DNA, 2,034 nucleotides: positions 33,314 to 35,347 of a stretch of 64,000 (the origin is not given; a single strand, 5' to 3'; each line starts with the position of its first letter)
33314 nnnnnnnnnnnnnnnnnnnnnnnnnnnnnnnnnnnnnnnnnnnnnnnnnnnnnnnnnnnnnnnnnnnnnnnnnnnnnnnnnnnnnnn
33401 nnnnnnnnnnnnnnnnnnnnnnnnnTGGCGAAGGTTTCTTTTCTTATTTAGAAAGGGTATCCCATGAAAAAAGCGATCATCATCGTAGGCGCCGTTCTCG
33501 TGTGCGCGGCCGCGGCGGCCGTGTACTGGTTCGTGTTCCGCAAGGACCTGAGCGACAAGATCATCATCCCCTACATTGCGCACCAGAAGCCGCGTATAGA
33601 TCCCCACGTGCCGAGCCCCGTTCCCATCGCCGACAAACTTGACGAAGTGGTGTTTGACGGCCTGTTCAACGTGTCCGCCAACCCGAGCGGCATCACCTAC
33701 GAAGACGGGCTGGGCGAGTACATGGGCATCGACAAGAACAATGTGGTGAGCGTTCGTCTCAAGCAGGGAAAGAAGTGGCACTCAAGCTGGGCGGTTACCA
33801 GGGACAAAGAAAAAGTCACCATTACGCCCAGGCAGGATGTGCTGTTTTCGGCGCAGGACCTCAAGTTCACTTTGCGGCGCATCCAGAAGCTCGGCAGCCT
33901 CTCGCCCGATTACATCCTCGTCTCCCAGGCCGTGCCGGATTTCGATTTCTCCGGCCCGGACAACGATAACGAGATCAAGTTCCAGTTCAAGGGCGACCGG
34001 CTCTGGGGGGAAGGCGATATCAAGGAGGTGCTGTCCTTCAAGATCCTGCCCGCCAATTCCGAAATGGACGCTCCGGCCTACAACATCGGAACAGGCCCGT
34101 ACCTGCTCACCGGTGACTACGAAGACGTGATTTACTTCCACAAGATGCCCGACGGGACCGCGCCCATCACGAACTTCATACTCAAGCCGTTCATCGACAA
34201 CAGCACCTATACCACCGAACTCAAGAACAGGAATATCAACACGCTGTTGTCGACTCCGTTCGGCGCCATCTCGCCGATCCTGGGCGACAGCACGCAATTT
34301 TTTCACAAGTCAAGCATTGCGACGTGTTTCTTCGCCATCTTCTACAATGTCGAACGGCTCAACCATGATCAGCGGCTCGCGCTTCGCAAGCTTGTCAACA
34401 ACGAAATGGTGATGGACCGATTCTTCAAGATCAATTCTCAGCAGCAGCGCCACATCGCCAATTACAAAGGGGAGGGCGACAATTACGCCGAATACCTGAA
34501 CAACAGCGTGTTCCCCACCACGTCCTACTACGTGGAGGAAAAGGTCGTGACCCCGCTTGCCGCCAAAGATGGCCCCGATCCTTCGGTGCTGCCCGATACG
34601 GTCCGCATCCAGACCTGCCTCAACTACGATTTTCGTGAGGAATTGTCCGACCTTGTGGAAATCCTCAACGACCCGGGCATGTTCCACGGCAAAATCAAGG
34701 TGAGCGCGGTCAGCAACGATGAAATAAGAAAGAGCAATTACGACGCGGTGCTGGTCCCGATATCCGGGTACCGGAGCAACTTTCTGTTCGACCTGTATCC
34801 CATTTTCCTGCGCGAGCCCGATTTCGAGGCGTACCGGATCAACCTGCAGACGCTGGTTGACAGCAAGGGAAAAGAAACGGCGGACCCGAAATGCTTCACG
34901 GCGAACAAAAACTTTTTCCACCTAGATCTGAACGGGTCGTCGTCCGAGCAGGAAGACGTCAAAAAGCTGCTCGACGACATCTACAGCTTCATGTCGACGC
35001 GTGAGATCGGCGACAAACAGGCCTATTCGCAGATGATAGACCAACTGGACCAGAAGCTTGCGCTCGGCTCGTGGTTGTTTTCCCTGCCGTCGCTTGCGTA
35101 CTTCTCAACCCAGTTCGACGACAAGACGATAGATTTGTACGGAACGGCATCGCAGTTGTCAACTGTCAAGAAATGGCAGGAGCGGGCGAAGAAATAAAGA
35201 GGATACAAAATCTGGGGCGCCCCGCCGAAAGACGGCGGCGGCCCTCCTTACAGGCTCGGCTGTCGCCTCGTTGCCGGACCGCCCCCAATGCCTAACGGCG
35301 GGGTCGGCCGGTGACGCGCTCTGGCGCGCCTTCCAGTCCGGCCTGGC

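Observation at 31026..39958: Six-gene Opp/Dpp-like ABC locus led by an 800-aa orphan lipoprotein, with an extra Cys-rich exported protein coupled to the permease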

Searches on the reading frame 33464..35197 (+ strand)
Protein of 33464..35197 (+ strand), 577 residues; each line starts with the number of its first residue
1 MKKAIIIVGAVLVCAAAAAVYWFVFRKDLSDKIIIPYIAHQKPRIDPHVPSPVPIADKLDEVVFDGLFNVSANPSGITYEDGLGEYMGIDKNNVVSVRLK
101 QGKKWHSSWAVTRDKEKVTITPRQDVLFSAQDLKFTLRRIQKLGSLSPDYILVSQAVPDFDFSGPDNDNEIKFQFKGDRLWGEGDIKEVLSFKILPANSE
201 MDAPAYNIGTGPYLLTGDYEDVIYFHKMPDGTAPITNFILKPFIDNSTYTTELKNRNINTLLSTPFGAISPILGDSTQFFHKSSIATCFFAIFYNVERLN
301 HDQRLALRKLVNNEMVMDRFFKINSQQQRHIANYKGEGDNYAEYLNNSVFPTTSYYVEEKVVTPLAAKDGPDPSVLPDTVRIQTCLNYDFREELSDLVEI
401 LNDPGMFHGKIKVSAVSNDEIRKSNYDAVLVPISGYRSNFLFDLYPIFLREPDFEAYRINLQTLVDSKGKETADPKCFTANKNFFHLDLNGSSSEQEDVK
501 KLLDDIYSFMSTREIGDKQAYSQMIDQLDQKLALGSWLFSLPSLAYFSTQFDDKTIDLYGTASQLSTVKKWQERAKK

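Call 4: search_protein_families(library=pfam, proteins=[window:33464-35197:+], max_evalue=0.1)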
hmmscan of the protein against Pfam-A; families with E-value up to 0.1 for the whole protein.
window:33464-35197:+ (577 aa): 1 family
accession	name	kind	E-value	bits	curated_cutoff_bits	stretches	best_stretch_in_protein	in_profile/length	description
PF00496.27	SBP_bac_5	-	7.9e-05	22.4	32.4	1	107-328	8-243/368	Bacterial extracellular solute-binding proteins, family 5 Middle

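Call 5: search_protein_families(library=ncbifam, proteins=[window:33464-35197:+], max_evalue=0.1)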
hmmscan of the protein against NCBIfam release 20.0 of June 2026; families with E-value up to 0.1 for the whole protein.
window:33464-35197:+ (577 aa): 1 family
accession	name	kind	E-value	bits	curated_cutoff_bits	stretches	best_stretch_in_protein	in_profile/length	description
NF051434.1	ArfA_OmpATb_N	equivalog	0.011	16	81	1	488-576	12-100/114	channel-forming protein ArfA/OmpATb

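Call 47: search_protein_representatives(protein=window:33464-35197:+)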
Query: 577 residues. Proteins with E-value up to 0.001 (for the whole library): 52; up to 1e-10: 41; up to 1e-30: 19. The best 52 are listed.
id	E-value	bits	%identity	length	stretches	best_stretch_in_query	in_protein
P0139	2.8e-210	716.0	56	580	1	10-575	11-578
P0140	7.2e-152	523.2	54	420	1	2-416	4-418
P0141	5.9e-125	434.4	49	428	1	144-574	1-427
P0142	3.3e-120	418.7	56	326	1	253-577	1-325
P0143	2.6e-109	382.7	70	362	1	331-576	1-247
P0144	1.4e-106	373.7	55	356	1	14-333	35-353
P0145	3.1e-82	293.3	58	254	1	3-247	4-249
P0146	7.5e-82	292.1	56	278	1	325-568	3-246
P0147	4.2e-80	286.3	59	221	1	357-577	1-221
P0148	3.5e-63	230.4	53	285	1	2-208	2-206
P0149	1.6e-56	208.4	63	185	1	203-348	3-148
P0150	1.5e-50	188.7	67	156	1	183-330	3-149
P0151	5.6e-50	186.8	55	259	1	317-501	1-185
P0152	8.1e-47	176.4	70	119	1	1-120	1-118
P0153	3.8e-36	141.2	69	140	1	399-496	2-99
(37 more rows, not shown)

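Call 50: search_solved_structures(query=A6, max_evalue=10, show_alignments=1)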
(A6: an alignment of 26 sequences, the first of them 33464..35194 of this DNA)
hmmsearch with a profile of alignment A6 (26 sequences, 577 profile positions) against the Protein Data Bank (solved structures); distinct sequences matched with E-value up to 10: 5.
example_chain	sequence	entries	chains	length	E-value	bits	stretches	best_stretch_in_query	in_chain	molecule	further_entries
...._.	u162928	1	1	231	0.57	11.9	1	74-135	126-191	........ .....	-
8qiz_A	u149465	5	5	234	0.58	11.8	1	74-135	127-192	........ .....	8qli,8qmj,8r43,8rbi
8bjo_A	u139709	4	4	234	0.58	11.8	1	74-135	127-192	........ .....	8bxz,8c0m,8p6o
8bjr_A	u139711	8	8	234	0.58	11.8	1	74-135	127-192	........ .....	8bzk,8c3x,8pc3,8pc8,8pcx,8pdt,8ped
9g99_A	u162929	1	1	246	0.63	11.7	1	74-135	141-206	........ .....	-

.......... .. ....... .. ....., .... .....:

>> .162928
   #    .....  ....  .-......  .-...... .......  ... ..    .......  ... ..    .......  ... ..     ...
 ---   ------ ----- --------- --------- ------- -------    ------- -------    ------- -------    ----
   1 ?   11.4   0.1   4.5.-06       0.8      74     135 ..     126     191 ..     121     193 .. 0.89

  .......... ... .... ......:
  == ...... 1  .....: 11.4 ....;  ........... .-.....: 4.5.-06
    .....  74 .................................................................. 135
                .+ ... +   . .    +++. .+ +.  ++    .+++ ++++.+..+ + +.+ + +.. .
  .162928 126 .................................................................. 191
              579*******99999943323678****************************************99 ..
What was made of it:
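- On Opp/Dpp/Yej-class (peptide/opine/nickel, TC 3.A.1.5) binding-protein-dependent ABC importer: A profile search against PDB sequences found nothing (call 50).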

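Call 70: list_cluster_members(proteins=[window:33464-35194:+, window:36300-37361:+, window:37593-38441:+, window:38441-39955:+, L015:9983-12358:+, L015:12397-14175:+, L015:14209-15069:+, L015:15078-16148:+, L015:16138-17007:+, L015:17007-18503:+])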
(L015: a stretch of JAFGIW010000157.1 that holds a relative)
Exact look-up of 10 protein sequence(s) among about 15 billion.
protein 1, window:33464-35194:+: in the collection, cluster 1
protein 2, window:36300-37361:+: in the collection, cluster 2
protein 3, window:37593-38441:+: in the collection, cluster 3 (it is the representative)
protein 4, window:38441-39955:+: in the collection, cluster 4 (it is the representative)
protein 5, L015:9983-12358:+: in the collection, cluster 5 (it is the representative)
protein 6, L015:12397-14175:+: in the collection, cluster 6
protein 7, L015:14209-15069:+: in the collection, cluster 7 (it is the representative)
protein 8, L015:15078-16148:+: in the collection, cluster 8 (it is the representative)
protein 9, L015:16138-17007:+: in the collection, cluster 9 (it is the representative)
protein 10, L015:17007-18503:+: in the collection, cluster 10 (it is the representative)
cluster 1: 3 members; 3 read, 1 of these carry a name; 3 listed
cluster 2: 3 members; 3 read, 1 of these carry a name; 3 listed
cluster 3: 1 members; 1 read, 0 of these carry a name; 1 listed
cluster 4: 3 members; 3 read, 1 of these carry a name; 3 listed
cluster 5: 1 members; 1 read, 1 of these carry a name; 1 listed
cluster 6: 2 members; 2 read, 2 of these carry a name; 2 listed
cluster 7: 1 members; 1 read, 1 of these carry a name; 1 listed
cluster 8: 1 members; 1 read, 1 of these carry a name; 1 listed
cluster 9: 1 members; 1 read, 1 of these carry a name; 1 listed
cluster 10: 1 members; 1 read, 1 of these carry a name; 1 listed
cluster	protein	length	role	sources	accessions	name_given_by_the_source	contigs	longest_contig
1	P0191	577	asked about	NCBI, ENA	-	-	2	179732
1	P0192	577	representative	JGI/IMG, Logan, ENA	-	hypothetical protein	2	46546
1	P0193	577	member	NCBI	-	-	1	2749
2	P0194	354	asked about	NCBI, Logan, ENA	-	-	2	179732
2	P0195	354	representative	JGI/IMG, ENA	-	hypothetical protein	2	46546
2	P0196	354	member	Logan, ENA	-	-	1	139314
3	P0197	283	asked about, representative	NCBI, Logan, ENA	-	-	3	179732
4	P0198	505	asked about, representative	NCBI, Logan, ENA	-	-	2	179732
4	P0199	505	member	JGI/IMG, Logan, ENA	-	ABC-type glutathione transport system ATPase component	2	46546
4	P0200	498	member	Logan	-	-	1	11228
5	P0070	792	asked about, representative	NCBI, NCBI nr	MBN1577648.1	MAG: hypothetical protein JW913_13900 [Chitinispirillaceae bacterium] | hypothetical protein [Chitinispirillaceae bacterium]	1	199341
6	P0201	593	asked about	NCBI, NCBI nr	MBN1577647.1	MAG: hypothetical protein JW913_13895 [Chitinispirillaceae bacterium] | hypothetical protein [Chitinispirillaceae bacterium]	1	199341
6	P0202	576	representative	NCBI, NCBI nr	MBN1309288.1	MAG: hypothetical protein JXA18_15295 [Chitinispirillaceae bacterium] | hypothetical protein [Chitinispirillaceae bacterium]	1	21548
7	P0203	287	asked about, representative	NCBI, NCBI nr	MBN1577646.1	MAG: hypothetical protein JW913_13890 [Chitinispirillaceae bacterium] | hypothetical protein [Chitinispirillaceae bacterium]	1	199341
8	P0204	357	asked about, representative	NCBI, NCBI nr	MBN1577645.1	MAG: hypothetical protein JW913_13885 [Chitinispirillaceae bacterium] | hypothetical protein [Chitinispirillaceae bacterium]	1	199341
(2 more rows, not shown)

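Call 73: search_protein_families(library=pfam, alignment_id=A6, max_evalue=0.01)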
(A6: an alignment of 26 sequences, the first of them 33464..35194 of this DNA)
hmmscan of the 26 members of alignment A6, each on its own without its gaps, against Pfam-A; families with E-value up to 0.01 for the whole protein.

A. member 1, window:33464-35194:+ (577 aa): 1 family
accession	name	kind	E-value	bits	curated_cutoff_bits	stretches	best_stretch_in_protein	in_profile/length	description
PF00496.27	SBP_bac_5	-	7.9e-05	22.4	32.4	1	107-328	8-243/368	Bacterial extracellular solute-binding proteins, family 5 Middle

B. families by the number of members that match (of 26 scanned): 1 family
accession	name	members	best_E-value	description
PF00496.27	SBP_bac_5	15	6.8e-11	Bacterial extracellular solute-binding proteins, family 5 Middle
